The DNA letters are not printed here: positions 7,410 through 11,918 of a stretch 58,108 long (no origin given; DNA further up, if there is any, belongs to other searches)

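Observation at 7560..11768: Single 1402-aa polypeptide combining SF3 helicase, prim-pol and a complete family B DNA polymerase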

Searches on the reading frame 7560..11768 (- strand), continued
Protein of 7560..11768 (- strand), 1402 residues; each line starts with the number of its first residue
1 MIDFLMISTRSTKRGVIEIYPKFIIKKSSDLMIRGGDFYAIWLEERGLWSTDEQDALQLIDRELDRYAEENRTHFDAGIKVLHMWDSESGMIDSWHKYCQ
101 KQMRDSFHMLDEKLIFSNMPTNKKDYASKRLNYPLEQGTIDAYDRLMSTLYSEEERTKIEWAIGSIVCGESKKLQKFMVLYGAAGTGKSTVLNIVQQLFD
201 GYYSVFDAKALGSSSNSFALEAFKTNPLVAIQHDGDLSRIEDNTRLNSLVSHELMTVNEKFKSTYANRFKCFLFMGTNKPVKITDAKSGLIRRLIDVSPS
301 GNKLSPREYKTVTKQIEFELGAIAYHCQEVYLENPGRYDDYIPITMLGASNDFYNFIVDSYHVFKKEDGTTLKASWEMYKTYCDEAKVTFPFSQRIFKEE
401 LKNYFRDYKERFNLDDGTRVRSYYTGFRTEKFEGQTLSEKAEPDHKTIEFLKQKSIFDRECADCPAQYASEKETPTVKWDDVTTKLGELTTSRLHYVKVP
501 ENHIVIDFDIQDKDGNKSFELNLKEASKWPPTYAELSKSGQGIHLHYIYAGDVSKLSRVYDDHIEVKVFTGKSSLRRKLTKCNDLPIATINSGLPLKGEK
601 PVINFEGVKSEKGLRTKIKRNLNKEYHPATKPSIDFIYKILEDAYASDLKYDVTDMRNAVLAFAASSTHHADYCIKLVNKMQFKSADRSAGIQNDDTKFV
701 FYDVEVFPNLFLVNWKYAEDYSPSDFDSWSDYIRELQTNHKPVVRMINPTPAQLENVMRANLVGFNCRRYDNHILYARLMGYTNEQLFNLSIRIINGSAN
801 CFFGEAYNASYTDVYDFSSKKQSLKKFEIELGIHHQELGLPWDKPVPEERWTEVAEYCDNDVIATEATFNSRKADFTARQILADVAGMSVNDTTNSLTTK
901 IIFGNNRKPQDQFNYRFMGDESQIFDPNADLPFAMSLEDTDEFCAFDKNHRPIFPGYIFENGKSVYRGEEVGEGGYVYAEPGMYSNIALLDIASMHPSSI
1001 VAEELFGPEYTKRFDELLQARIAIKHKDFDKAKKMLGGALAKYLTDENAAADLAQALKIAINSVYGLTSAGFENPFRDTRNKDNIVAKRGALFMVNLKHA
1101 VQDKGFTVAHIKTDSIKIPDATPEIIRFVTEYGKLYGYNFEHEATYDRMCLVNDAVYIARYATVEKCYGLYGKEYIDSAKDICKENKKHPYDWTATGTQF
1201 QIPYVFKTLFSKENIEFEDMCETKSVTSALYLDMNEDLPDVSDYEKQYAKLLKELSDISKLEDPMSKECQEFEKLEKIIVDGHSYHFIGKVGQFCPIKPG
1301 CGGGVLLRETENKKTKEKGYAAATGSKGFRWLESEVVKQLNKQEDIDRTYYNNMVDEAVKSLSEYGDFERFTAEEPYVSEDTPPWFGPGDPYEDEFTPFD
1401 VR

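Call 60: find_related_loci(query=A1, collection=genome_contigs, flank=2000)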
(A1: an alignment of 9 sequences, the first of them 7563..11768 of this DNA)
Query A1 (1402 aa) in genome_contigs; peptide patterns used: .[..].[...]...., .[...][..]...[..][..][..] (x = any residue, [..] = any of these).
563 stretches matched a pattern; 305 encode a relative of the query (tblastn E <= 1e-3); the best 80 are kept; 80 distinct loci.
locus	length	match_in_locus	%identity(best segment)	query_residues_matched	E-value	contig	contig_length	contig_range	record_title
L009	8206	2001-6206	92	1-1402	0e+0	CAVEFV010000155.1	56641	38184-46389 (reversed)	Firmicutes bacterium CAG:95 isolate H07647-L1_cleanbin_000015 genome assembly, contig: Spades_H07647-L1_contig_258, whol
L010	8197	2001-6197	83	1-1399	0e+0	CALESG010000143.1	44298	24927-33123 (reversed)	MAG TPA_asm: uncultured Ruminococcus sp. isolate ERR318704_bin.130_CONCOCT_v1.1_MAG genome assembly, contig: ERZ1764584.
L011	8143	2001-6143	82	1-1399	0e+0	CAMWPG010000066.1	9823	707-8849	MAG TPA_asm: uncultured Ruminococcus sp. isolate SRR14411358_bin.7_metawrap_v1.3_MAG genome assembly, contig: NODE.700_l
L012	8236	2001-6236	80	1-1402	0e+0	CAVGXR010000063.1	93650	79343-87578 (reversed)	Collinsella aerofaciens isolate H07681-L1_cleanbin_000059 genome assembly, contig: Spades_H07681-L1_contig_93, whole gen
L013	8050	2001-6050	83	1-1402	0e+0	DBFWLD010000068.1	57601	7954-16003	MAG TPA_asm: Tannerellaceae bacterium isolate MAG7872 contig68, whole genome shotgun sequence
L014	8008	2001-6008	75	1-1399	0e+0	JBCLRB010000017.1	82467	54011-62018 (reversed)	Lachnospiraceae bacterium 45-P1 voucher GPTB0099 scaffold17, whole genome shotgun sequence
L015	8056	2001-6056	75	1-1401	0e+0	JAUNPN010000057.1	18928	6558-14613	MAG: bacterium isolate S36M_St_31 NODE_1708_length_18928_cov_8.770201, whole genome shotgun sequence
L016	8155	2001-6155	74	1-1402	0e+0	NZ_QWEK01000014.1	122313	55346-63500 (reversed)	Pseudoflavonifractor sp. 524-17 Scaffold7_1, whole genome shotgun sequence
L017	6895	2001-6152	74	1-1402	0e+0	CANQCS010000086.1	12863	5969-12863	MAG: uncultured Oscillospiraceae bacterium isolate Lapin-001__bin13 genome assembly, contig: Lapin-001__NODE_4619_length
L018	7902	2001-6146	72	1-1402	0e+0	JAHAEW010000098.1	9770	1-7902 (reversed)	MAG: Clostridiales bacterium isolate L3_058_000G1_dasL3_058_000G1_concoct_79_sub L3_058_000G1_scaffold_6805, whole genom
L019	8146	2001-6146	72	1-1402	0e+0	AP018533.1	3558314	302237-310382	Clostridiales bacterium CCNA10 DNA, complete genome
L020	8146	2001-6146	72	1-1402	0e+0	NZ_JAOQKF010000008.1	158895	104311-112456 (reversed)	Muriventricola aceti strain H5_61 .14207_7_60.8, whole genome shotgun sequence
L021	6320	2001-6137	72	1-1402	0e+0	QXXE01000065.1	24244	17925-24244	Clostridiaceae bacterium strain 9 Scaffold63_1, whole genome shotgun sequence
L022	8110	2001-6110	73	1-1388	0e+0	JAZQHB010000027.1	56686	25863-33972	MAG: Acutalibacteraceae bacterium isolate T1900044629_TS20190095.MAGScoT_cleanbin_000012 SGB_997_k141_2025332, whole gen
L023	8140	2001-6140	72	1-1388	0e+0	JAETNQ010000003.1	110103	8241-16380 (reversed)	MAG: Lachnospiraceae bacterium isolate S10_Bin3 scaffold_193_2, whole genome shotgun sequence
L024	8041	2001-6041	73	1-1402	0e+0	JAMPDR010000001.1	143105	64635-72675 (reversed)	MAG: Ruminococcus sp. isolate NALB_7823_32 Scaffold_#1__SCF_001___143105_bp, whole genome shotgun sequence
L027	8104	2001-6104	72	1-1402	0e+0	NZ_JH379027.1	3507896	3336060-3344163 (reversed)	Hungatella hathewayi WAL-18680 supercont1.1, whole genome shotgun sequence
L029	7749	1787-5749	73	1-1380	0e+0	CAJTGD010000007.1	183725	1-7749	Lachnospiraceae bacterium isolate C84_6_DL94_Fmh genome assembly, contig: MGBC000187.7, whole genome shotgun sequence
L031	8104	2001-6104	71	1-1402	0e+0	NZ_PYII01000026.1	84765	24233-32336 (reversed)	Enterocloster lavalensis strain KCTC 15153 scaffold_25, whole genome shotgun sequence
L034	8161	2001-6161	71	1-1380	0e+0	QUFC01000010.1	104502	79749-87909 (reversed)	Lachnospiraceae bacterium AM48-27BH AM48-27BH.Scaf10, whole genome shotgun sequence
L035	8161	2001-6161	70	1-1380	0e+0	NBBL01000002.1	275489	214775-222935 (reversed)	Lachnospiraceae bacterium strain KA00044 Contig_2, whole genome shotgun sequence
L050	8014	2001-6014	70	1-1383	0e+0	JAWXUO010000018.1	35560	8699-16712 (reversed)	MAG: Clostridia bacterium isolate FM_51_G121_IV NODE_326_length_35561_cov_2.570316, whole genome shotgun sequence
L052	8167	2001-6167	68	1-1380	0e+0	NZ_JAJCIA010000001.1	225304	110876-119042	Blautia faecis strain DFI.3.66 LDJIBEFH_1, whole genome shotgun sequence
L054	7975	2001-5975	70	1-1380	0e+0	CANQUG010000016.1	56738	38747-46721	MAG: uncultured Lachnospiraceae bacterium isolate Lapin-023__bin55 genome assembly, contig: Lapin-023__NODE_770_length_5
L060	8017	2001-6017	72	1-1402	0e+0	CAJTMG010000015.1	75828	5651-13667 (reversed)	MAG TPA_asm: uncultured Oscillibacter sp. isolate MGBC104027 genome assembly, contig: MGBC104027.15, whole genome shotgu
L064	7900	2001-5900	67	1-1380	0e+0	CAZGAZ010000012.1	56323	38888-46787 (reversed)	MAG TPA_asm: uncultured Ruminococcus sp. isolate SRP199465_co2_320 genome assembly, contig: NODE_1064_length_56323_cov_1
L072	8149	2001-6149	89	1-1402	0e+0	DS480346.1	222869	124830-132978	Clostridium leptum DSM 753 Scfld_02_15 genomic scaffold, whole genome shotgun sequence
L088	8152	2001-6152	61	1-1383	0e+0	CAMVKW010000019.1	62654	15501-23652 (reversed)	MAG TPA_asm: uncultured Lachnospiraceae bacterium isolate SRR8387721_bin.39_metaWRAP_v1.3_MAG genome assembly, contig: E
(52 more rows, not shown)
